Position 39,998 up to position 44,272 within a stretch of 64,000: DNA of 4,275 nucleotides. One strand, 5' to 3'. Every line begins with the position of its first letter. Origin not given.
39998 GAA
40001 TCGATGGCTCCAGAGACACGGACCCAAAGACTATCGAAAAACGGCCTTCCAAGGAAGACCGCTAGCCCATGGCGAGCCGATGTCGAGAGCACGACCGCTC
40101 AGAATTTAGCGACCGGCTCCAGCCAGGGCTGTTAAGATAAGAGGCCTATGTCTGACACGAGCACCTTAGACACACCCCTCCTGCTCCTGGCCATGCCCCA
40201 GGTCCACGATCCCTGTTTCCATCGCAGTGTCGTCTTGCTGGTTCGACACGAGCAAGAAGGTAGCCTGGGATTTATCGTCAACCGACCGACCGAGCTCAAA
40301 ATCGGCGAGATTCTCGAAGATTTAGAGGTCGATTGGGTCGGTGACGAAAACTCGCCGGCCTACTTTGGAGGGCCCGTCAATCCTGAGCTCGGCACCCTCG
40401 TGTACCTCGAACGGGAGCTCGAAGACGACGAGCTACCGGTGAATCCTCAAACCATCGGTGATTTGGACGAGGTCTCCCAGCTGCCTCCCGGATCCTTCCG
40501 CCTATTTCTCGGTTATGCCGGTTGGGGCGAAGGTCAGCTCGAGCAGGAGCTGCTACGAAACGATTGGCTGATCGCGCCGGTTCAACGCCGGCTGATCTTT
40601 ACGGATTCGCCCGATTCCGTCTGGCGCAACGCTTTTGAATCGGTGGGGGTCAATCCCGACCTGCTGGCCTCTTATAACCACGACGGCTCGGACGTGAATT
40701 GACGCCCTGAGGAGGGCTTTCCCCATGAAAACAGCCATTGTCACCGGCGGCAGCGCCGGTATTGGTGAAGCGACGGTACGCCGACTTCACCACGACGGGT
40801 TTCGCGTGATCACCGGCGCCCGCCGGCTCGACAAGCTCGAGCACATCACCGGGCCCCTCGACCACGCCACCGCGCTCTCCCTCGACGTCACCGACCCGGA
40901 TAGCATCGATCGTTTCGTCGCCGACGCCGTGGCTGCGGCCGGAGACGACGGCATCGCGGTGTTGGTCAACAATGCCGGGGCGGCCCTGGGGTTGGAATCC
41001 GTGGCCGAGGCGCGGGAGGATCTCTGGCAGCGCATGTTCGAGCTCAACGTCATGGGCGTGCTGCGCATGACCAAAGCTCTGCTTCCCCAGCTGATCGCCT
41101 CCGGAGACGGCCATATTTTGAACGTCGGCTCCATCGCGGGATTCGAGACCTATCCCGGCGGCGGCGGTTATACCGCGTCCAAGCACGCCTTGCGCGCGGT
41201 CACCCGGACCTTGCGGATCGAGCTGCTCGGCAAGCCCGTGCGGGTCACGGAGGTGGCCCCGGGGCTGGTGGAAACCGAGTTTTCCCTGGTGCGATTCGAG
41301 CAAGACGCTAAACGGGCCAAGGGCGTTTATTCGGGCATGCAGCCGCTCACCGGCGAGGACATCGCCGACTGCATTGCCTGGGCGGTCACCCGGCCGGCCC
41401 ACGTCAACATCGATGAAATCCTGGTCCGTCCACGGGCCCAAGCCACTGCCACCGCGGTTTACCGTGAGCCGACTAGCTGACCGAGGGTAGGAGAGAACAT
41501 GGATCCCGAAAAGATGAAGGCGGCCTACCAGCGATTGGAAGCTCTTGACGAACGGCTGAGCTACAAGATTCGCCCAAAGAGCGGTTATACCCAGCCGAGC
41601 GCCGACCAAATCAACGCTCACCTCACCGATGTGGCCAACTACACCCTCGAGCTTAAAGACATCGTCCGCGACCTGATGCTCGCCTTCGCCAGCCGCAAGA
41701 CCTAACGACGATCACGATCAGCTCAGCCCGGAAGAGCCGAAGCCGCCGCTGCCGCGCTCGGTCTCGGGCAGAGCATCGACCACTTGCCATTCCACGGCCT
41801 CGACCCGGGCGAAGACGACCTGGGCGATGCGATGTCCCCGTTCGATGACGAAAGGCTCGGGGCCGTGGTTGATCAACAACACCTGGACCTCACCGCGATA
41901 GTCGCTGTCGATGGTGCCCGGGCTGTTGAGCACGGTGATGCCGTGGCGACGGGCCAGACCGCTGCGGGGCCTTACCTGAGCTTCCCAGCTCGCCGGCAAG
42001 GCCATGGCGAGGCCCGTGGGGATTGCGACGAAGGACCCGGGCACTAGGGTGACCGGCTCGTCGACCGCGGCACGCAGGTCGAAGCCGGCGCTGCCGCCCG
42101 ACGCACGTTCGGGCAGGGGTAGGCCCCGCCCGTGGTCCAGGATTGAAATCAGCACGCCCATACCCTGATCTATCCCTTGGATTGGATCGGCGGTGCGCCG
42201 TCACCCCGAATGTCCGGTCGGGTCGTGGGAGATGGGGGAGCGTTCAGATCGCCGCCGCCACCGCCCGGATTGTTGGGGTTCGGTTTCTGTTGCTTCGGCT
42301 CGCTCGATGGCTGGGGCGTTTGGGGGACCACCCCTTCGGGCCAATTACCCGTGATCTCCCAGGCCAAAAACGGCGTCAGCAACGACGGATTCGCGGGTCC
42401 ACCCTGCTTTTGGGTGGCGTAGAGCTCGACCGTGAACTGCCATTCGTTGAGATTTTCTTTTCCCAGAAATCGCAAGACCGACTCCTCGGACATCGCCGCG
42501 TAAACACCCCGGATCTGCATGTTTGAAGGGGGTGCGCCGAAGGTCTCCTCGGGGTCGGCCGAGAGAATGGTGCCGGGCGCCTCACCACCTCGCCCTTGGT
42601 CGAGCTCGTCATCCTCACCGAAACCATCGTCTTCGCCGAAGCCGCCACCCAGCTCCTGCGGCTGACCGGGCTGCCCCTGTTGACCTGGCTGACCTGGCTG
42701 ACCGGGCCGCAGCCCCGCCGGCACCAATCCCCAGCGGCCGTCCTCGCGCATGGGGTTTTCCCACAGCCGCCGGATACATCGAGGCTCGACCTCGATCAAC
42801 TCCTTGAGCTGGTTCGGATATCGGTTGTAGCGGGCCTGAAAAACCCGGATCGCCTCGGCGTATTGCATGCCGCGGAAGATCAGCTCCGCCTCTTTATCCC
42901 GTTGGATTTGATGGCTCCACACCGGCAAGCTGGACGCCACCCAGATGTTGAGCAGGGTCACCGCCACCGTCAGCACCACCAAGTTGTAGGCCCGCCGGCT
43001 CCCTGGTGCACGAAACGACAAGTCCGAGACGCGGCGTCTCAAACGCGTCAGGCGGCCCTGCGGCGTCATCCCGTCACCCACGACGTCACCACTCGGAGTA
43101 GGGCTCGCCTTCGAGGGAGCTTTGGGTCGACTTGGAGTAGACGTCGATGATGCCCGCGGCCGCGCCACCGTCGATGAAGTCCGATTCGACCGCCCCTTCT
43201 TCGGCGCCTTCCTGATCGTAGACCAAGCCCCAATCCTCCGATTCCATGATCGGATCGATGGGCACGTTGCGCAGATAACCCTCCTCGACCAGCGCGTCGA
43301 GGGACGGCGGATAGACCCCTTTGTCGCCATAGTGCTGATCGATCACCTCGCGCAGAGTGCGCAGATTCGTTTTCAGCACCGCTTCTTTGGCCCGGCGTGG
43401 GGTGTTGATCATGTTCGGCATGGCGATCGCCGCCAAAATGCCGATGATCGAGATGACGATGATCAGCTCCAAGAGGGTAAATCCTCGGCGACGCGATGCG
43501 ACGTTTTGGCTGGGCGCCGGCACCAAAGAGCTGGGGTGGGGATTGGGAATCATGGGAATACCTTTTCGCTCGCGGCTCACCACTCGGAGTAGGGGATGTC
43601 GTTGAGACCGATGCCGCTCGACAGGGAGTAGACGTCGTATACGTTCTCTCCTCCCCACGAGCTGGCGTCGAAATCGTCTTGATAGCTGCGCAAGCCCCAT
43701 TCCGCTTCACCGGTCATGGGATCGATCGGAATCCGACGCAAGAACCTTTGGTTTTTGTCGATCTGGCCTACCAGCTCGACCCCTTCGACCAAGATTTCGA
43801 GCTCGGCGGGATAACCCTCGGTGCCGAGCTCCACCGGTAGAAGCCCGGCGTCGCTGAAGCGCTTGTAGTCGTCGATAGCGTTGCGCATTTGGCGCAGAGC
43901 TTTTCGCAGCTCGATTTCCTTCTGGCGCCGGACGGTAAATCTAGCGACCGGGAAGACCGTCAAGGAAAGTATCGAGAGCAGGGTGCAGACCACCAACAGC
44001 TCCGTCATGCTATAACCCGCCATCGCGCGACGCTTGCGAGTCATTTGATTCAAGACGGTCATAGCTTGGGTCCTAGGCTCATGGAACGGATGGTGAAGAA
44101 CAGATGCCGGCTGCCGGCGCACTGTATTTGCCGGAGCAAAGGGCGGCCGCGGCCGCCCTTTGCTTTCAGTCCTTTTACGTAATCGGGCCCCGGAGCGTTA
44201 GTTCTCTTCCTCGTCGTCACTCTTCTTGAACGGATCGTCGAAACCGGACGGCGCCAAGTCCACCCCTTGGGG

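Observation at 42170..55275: T4aP-like type II secretion cluster (GspE/F + PilM/N/O/P-like + secretin + GspG-like pseudopilins) apparently co-transcribed with an ECF sigma/anti-sigma pair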

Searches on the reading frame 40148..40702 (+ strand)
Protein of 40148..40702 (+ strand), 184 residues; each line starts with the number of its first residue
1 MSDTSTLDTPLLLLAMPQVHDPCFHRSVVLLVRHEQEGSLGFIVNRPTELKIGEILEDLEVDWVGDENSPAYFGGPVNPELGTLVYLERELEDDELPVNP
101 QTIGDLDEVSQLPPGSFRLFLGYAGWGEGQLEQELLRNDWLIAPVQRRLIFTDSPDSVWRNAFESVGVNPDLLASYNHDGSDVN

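Call 7: search_protein_families(library=pfam, max_evalue=0.01, proteins=[window:40148-40702:+])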
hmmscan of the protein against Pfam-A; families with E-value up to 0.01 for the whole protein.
window:40148-40702:+ (184 aa): 1 family
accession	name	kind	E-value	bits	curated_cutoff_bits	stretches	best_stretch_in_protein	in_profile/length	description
PF02622.21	DUF179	-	1.5e-38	132.7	27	1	17-167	1-157/157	AlgH-like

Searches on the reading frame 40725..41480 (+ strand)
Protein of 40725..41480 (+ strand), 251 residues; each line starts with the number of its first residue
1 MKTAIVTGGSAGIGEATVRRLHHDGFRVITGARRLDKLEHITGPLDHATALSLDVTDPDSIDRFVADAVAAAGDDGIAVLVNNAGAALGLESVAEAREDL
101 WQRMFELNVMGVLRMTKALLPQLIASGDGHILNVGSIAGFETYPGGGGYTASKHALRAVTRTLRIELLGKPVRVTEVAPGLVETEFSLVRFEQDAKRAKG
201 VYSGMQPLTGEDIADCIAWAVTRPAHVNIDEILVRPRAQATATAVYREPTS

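Call 7: search_protein_families(library=pfam, max_evalue=0.01, proteins=[window:40725-41480:+])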
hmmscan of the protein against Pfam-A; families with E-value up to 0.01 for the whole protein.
window:40725-41480:+ (251 aa): 6 families
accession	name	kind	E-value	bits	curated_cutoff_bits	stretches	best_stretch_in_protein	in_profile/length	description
PF00106.31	adh_short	-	1.3e-48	165.6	26.6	1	2-187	1-187/195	short chain dehydrogenase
PF13561.12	adh_short_C2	-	6.7e-33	114.7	27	1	11-219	6-215/236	Enoyl-(Acyl carrier protein) reductase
PF08659.16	KR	-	3.3e-08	34.1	22.6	1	3-163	2-163/180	KR domain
PF01370.27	Epimerase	-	3e-05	24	20.9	1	5-95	2-93/240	NAD dependent epimerase/dehydratase family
PF13460.12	NAD_binding_10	-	7.1e-05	23.2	27.2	1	8-73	1-68/184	NAD(P)H-binding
PF23441.1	SDR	-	0.0053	16.6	27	1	81-196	95-208/258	SDR-like rossmann domain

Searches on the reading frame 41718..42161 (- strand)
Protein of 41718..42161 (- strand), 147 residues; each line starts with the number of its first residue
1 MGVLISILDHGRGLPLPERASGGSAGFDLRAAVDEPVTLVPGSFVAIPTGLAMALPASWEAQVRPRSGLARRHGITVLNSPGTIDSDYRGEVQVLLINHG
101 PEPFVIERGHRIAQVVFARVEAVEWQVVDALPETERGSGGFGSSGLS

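Call 7: search_protein_families(library=pfam, max_evalue=0.01, proteins=[window:41718-42161:-])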
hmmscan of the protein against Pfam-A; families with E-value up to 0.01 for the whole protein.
window:41718-42161:- (147 aa): 2 families
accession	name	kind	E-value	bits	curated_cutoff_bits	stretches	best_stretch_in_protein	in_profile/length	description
PF00692.24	dUTPase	-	8.7e-34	116.5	22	1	15-145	4-129/129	dUTPase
PF22769.1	DCD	-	2.3e-13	51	27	1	34-120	68-153/153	dCTP deaminase-like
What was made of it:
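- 41718..42161 (-): dUTPase (dut), the conserved last gene of the operon. PF00692 scores 116.5 bits (call 7).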

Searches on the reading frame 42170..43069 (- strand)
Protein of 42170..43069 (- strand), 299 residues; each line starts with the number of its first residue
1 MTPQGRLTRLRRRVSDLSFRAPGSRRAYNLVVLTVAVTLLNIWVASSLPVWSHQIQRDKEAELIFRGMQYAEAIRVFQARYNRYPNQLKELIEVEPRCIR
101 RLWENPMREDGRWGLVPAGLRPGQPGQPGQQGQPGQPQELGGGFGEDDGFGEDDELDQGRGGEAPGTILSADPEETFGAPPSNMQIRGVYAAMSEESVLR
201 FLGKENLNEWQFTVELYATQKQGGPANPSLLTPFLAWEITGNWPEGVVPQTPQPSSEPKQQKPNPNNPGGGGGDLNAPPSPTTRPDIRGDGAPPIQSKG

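Call 7: search_protein_families(library=pfam, max_evalue=0.01, proteins=[window:42170-43069:-])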
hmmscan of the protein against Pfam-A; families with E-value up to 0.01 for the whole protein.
window:42170-43069:- (299 aa): 0 families

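Call 9: search_protein_families(library=ncbifam, max_evalue=0.01, proteins=[window:42170-43069:-])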
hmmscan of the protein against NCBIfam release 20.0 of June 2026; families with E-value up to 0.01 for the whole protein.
window:42170-43069:- (299 aa): 0 families

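Call 62: search_protein_families(library=pfam, max_evalue=0.5, proteins=[window:42170-43069:-])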
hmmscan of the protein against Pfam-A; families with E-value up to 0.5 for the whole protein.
window:42170-43069:- (299 aa): 0 families
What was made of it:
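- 42170..43069 (-): Pilin-like protein 3, 299 aa. It has a prepilin-like hydrophobic N-terminus without Glu5 (A|YNLVVL here, G|YNLV.L or G|FTLVAL in orthologues). A Gly/Pro/Gln-rich insert follows. It is a candidate tip or initiator subunit. There are no family hits (calls 7, 9, 62).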

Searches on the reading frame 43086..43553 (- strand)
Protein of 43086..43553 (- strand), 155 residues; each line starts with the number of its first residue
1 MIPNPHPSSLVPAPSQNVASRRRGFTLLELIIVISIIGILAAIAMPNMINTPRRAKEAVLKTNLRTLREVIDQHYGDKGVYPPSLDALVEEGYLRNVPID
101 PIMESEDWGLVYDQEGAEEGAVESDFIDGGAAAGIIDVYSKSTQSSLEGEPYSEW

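Call 7: search_protein_families(library=pfam, max_evalue=0.01, proteins=[window:43086-43553:-])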
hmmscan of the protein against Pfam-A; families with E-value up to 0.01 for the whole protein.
window:43086-43553:- (155 aa): 1 family
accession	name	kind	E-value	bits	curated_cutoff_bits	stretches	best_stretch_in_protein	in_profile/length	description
PF07963.17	N_methyl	-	6.3e-09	35.5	21.2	1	20-45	2-27/27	Prokaryotic N-terminal methylation motif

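Call 9: search_protein_families(library=ncbifam, max_evalue=0.01, proteins=[window:43086-43553:-])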
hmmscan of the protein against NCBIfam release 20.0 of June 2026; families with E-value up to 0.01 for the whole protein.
window:43086-43553:- (155 aa): 9 families
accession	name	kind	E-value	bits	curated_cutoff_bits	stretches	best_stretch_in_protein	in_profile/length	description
NF041775.1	typeIV_PilA_Myxo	equivalog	8.9e-15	55.2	400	1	19-81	7-69/214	type IV pilin protein PilA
TIGR01710.1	typeII_sec_gspG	equivalog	3.3e-14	53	88.85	1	23-89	1-70/134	type II secretion system major pseudopilin GspG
TIGR02532.1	IV_pilin_GFxxxE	domain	4.1e-09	35.9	16.3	1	22-45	1-24/24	prepilin-type N-terminal cleavage/methylation domain-containing protein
NF040999.1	pilin_ComGC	equivalog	6.8e-08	32.6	75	1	23-96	2-74/84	competence type IV pilus major pilin ComGC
NF007862.0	PRK10574.1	equivalog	3.9e-07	30.3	138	1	21-55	3-37/145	prepilin peptidase-dependent pilin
TIGR01708.2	typeII_sec_gspH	equivalog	1.4e-06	28.4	80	1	23-49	2-28/169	type II secretion system minor pseudopilin GspH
NF041013.1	T4P_ComGE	equivalog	0.00059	19.9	49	1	23-70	4-52/83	competence type IV pilus minor pilin ComGE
NF007800.0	PRK10506.1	equivalog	0.00084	19.2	158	1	17-45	3-31/163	prepilin peptidase-dependent protein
TIGR02596.1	TIGR02596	subfamily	0.0025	17.9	70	1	25-48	1-24/196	Verru_Chthon cassette protein D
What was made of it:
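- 43086..43553 (-): Pseudopilin 2, the likely major subunit. The cleavage site is RRG|FTLLEL, the mature protein is 131 aa, it has no Cys, and it ends in PYSEW. GspG TIGR01710 scores 53 bits against a cut-off of 88.85 (calls 7, 9).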

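Call 58: search_solved_structures(query=A4, max_evalue=1, show_alignments=2)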
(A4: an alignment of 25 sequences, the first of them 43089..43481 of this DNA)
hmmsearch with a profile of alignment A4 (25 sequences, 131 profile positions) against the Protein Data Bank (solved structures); distinct sequences matched with E-value up to 1: 35.
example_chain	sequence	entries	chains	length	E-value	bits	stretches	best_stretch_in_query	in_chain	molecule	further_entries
2m7g_A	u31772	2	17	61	1.4e-13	54.2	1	1-59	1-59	Geopilin domain 1 protein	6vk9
7tgg_A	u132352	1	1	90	4.1e-13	52.7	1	1-59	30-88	Geopilin domain 1 protein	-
9egp_A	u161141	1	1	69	4.3e-13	52.6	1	1-59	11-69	Geopilin domain 1 protein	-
5wda_A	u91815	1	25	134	8.2e-13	51.7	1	1-78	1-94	General secretion pathway protein G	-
8tj2_C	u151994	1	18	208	4.4e-12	49.4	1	1-58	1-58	Type IV major pilin protein PilA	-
6xxd_A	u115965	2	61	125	7.3e-11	45.4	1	1-68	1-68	PilA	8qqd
2hi2_A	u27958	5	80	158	4e-10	43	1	1-60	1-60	Fimbrial protein | PilA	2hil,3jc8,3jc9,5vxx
1ay2_A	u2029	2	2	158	4.2e-10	43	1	1-60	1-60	TYPE 4 PILIN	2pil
8p3b_A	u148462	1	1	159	1e-09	41.7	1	1-59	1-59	Fimbrial protein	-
5kua_A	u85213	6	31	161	1.2e-09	41.5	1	1-59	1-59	pilin | Neisseria meningitidis PilE variant SB-GATDH | Neisseria meningitidis PilE, SB-DATDH variant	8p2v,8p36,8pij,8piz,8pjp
8tob_GA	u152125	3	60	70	2.6e-08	37.2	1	2-50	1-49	Fimbrial protein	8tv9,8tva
8pfb_G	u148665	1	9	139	2.7e-08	37.1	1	1-54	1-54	Type IV pilin PilE1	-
8tum_e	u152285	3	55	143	3e-08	37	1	1-47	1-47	Type IV major pilin protein PilA | Pilin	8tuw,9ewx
1oqw_A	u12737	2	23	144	4e-08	36.6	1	1-47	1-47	Fimbrial protein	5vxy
8qqj_J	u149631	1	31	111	1.4e-07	34.8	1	1-45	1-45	Type IV narrow pilus major component PilA5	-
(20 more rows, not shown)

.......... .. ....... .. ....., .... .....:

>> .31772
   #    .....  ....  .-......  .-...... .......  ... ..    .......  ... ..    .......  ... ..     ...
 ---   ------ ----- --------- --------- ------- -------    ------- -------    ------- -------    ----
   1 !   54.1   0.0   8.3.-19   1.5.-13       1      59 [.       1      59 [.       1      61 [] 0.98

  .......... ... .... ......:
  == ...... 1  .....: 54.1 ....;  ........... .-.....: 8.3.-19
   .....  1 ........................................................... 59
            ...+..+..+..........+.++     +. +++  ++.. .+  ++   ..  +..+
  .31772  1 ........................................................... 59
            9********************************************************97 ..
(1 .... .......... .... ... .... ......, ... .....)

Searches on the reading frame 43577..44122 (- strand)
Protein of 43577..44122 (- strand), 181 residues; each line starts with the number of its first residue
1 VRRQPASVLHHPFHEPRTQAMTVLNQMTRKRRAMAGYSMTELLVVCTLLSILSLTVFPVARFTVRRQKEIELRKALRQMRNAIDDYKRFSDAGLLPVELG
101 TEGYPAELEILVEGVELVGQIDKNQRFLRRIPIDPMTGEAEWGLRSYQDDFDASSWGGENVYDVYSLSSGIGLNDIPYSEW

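Call 7: search_protein_families(library=pfam, max_evalue=0.01, proteins=[window:43577-44122:-])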
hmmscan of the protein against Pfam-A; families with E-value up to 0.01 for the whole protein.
window:43577-44122:- (181 aa): 1 family
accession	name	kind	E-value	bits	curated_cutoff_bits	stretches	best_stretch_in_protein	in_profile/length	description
PF07963.17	N_methyl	-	0.0017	18.3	21.2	1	32-56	2-26/27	Prokaryotic N-terminal methylation motif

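Call 9: search_protein_families(library=ncbifam, max_evalue=0.01, proteins=[window:43577-44122:-])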
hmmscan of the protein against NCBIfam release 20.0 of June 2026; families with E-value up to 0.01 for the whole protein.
window:43577-44122:- (181 aa): 2 families
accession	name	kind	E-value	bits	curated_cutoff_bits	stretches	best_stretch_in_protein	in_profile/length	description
NF041013.1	T4P_ComGE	equivalog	0.00048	20.2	49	1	35-87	4-57/83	competence type IV pilus minor pilin ComGE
TIGR01710.1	typeII_sec_gspG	equivalog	0.00085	19.4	88.85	1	36-159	2-118/134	type II secretion system major pseudopilin GspG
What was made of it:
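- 43577..44062 (-): Pseudopilin 1. The cleavage site is G|YSMTELL, the mature protein is 145 aa, and it ends in PYSEW. The start is either 44062 or 44044. N_methyl and weak GspG hits (calls 7, 9).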
